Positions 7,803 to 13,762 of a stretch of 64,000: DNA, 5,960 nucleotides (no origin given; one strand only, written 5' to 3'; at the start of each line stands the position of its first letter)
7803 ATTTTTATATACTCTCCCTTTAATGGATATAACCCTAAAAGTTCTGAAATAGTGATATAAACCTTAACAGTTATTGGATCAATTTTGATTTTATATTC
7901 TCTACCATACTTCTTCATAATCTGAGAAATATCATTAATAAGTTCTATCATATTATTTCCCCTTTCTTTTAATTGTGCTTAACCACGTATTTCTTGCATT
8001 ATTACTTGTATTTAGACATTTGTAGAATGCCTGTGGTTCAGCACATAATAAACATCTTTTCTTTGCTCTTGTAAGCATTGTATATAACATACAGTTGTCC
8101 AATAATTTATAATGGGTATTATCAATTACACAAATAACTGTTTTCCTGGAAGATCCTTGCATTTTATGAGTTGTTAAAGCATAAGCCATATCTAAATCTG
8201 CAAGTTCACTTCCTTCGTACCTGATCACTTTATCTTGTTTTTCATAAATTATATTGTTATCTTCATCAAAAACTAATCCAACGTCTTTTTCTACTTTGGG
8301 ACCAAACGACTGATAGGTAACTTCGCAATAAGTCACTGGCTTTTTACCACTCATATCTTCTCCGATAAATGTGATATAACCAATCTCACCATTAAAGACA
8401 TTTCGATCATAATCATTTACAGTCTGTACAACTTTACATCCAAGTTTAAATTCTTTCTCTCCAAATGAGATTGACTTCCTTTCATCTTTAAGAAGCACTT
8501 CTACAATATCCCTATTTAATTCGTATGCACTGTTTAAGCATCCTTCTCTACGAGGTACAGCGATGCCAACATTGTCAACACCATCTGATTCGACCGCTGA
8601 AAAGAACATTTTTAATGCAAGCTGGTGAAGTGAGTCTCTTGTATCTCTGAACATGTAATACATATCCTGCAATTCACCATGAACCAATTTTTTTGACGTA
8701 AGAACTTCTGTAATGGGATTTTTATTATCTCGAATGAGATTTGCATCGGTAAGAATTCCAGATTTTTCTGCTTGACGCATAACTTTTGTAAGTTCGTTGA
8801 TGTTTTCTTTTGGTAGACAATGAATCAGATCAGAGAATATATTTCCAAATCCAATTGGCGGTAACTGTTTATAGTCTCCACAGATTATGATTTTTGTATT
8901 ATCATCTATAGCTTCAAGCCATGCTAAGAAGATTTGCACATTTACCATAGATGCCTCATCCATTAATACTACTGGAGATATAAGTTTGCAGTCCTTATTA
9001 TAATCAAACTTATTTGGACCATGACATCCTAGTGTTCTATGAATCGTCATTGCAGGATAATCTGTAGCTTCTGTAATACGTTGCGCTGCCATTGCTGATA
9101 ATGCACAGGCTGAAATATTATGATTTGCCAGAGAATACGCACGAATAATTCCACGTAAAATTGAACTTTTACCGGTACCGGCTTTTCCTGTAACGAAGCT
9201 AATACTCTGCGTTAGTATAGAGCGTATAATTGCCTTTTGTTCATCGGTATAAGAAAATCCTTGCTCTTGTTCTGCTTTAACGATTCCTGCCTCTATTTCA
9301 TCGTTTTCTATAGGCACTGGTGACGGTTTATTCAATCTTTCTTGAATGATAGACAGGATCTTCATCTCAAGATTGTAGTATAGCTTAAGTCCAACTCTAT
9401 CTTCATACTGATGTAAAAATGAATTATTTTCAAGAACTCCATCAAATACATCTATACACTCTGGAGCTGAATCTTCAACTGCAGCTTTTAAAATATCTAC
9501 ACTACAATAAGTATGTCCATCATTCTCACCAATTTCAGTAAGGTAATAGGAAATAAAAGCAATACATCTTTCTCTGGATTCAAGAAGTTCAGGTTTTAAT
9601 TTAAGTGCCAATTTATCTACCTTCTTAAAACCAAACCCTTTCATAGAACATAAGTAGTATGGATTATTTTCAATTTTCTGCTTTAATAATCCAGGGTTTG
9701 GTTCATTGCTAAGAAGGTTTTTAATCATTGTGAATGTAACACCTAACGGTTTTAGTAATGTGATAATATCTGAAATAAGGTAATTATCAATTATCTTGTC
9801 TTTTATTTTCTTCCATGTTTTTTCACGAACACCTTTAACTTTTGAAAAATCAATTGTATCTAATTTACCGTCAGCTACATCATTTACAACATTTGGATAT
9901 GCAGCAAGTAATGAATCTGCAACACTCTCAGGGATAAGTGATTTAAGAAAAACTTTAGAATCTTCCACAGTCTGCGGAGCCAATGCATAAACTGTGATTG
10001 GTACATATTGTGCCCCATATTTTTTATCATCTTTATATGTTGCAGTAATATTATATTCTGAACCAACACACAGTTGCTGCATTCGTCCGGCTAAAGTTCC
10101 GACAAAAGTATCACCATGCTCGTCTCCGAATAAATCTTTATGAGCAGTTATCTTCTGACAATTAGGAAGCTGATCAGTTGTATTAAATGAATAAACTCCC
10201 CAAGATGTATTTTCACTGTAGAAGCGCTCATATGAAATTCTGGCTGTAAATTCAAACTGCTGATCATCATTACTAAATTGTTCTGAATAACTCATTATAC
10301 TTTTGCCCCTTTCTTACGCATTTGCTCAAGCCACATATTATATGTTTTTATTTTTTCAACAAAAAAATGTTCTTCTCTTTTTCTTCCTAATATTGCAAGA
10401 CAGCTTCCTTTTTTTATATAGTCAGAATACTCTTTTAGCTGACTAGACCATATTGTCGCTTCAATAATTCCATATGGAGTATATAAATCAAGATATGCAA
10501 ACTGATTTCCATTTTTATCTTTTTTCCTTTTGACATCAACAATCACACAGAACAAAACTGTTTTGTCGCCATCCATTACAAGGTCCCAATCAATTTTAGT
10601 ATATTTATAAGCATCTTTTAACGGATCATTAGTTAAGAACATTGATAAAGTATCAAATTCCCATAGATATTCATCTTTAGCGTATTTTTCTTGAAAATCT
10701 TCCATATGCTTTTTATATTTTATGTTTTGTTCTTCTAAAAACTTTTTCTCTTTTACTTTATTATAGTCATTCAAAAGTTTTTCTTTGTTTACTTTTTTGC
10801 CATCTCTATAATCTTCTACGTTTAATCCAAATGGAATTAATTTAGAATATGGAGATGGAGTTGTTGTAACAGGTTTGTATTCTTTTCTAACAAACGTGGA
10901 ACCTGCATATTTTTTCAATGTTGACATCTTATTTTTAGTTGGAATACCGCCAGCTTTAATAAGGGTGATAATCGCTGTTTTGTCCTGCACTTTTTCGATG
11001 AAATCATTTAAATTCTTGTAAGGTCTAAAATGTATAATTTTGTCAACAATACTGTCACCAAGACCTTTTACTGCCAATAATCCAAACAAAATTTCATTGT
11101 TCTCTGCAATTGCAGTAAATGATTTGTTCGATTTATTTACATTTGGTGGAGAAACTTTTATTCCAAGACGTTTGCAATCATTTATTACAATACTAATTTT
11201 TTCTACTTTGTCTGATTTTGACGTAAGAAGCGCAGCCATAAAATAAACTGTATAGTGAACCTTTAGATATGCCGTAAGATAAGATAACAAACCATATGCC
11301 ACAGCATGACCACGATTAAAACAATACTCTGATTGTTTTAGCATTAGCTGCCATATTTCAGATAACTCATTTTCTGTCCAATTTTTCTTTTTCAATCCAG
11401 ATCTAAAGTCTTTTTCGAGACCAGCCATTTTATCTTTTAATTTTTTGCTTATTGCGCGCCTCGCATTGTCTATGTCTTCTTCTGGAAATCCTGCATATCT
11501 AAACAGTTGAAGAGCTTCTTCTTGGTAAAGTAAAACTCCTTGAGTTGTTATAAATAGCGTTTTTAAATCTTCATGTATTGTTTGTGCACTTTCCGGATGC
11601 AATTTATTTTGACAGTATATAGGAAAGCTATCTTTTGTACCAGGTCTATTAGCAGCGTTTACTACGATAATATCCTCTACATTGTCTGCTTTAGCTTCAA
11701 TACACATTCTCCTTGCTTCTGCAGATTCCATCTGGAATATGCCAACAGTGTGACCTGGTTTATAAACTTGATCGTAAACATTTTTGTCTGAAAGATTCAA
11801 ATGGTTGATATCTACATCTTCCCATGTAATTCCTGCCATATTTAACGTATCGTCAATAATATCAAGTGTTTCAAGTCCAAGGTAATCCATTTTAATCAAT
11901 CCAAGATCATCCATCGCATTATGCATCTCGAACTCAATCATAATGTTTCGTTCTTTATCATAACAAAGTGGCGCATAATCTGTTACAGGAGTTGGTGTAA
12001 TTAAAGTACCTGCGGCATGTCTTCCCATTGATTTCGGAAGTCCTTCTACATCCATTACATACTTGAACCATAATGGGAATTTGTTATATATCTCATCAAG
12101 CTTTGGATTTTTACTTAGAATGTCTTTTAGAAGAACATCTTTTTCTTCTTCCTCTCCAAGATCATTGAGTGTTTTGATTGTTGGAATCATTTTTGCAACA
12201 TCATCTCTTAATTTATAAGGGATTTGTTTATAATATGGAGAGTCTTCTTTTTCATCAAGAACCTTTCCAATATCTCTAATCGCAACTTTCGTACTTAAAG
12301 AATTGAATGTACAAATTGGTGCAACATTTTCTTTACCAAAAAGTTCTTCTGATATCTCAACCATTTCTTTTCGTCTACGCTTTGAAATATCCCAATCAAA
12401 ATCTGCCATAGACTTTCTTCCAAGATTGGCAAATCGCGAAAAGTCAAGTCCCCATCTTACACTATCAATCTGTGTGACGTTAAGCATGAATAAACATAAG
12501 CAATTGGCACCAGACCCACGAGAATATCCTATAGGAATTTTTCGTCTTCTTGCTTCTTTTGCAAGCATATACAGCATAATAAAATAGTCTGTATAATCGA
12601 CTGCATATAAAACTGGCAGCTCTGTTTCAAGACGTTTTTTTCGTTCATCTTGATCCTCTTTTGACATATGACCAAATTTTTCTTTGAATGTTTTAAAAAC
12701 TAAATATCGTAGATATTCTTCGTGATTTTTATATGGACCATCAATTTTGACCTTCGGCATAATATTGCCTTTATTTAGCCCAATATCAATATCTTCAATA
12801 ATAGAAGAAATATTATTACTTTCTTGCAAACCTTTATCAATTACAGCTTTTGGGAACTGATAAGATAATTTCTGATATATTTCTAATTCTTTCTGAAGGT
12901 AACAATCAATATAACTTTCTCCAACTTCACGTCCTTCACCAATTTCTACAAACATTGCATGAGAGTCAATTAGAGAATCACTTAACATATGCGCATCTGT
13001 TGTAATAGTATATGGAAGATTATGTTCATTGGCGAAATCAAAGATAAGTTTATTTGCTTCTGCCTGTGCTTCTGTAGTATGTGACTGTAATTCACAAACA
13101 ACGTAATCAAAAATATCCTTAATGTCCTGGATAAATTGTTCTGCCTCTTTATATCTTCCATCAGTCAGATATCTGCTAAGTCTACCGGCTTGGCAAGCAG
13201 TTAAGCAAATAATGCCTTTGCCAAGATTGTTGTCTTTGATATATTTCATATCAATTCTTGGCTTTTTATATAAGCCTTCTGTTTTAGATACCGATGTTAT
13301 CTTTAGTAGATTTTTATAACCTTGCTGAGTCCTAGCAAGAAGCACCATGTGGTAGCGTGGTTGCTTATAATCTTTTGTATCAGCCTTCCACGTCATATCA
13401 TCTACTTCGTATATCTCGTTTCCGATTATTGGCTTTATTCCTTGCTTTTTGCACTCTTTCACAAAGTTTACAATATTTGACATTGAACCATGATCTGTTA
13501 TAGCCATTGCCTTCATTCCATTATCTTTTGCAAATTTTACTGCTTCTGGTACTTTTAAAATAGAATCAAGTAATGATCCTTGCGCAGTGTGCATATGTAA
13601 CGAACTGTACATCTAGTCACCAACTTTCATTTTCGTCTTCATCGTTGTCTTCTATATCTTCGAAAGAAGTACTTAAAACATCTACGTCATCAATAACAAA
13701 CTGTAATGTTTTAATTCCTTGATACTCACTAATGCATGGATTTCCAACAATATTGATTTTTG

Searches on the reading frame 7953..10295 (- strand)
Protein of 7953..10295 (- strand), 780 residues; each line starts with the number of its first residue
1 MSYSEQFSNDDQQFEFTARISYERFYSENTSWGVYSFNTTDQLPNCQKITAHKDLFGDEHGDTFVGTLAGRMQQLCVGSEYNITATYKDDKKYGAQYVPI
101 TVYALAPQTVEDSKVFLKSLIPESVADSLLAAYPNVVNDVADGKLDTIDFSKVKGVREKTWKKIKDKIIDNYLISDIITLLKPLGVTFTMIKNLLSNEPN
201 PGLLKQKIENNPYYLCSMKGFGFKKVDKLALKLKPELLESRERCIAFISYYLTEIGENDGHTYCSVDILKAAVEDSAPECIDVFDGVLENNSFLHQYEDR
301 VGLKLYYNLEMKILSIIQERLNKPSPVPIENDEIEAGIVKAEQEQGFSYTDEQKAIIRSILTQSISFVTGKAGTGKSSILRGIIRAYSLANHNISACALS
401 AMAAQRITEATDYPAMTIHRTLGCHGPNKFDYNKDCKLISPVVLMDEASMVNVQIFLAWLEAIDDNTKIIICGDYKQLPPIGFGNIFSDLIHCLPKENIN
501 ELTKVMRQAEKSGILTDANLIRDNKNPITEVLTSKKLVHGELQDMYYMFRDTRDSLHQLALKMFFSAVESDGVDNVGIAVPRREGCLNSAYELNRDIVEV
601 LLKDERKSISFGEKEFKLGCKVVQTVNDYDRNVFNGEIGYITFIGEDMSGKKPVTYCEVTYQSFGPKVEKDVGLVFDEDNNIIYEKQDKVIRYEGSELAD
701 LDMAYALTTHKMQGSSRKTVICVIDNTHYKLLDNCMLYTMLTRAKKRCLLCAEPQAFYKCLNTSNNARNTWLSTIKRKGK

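Call 19: search_protein_families(library=phrogs, proteins=[window:7953-10295:-], max_evalue=0.00001)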
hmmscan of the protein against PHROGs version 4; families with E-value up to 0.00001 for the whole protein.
window:7953-10295:- (780 aa): 3 families
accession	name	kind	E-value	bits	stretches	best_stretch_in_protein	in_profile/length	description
phrog_4412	-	DNA, RNA and nucleotide metabolism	9.2e-150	501.3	1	8-774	2-736/743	exonuclease V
phrog_325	-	DNA, RNA and nucleotide metabolism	3.2e-52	179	1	337-776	459-892/986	Dda-like helicase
phrog_170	-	other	5.7e-09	36.8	0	442-514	193-273/323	PhoH-like phosphate starvation-inducible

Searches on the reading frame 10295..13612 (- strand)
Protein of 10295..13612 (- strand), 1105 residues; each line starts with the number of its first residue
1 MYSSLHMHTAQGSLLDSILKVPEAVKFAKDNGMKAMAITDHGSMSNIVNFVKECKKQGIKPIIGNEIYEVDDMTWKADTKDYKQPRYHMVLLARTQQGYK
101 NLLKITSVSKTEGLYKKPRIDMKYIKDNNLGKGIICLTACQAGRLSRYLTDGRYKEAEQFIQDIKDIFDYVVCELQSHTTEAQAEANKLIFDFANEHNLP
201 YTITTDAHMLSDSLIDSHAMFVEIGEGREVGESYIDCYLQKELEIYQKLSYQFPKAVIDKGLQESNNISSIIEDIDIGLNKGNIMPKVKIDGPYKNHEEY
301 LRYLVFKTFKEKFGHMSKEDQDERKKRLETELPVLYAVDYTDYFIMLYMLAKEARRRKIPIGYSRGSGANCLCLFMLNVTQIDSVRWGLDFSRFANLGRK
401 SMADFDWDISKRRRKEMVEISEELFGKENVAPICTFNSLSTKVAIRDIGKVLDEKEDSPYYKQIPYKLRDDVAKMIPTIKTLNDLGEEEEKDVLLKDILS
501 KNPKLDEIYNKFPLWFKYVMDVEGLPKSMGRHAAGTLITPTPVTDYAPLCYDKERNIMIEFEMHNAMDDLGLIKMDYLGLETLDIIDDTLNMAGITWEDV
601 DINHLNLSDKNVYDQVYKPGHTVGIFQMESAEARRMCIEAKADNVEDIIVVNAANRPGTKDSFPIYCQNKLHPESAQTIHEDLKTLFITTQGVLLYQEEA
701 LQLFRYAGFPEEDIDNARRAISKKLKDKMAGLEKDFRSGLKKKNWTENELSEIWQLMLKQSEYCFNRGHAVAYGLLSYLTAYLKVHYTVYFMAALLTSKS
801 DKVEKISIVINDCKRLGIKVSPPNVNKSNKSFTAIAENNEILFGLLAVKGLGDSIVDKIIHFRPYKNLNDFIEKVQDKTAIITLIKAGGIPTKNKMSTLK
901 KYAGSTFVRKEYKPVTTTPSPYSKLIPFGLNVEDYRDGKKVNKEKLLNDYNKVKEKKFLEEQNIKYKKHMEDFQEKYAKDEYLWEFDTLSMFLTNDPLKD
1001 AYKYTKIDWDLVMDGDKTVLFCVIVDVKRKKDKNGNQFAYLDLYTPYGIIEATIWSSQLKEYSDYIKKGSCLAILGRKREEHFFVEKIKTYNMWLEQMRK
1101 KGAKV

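Call 19: search_protein_families(library=phrogs, proteins=[window:10295-13612:-], max_evalue=0.00001)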
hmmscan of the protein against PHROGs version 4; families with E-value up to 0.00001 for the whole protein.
window:10295-13612:- (1105 aa): 9 families
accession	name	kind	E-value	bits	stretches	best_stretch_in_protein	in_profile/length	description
phrog_405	-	DNA, RNA and nucleotide metabolism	3.6e-245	817.7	1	2-1093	44-1086/1190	DNA polymerase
phrog_11165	-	DNA, RNA and nucleotide metabolism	1.2e-86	292.4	1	310-877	27-593/782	DNA polymerase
phrog_12219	-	DNA, RNA and nucleotide metabolism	1.1e-69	236.7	1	403-1008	2-636/823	DNA polymerase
phrog_7513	-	unknown function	2.4e-53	182.7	1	2-393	11-442/461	-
phrog_21652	-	DNA, RNA and nucleotide metabolism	7.5e-43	147.8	1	370-741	39-429/476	DNA polymerase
phrog_13169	-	DNA, RNA and nucleotide metabolism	5.2e-28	99.1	1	13-399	13-413/463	DNA polymerase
phrog_4335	-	unknown function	3.6e-20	73.6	1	746-902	14-171/421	-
phrog_20695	-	DNA, RNA and nucleotide metabolism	1.3e-18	68.1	1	801-991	34-229/440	DNA binding protein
phrog_11127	-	DNA, RNA and nucleotide metabolism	9.6e-07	29.9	1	316-394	91-169/171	DNA polymerase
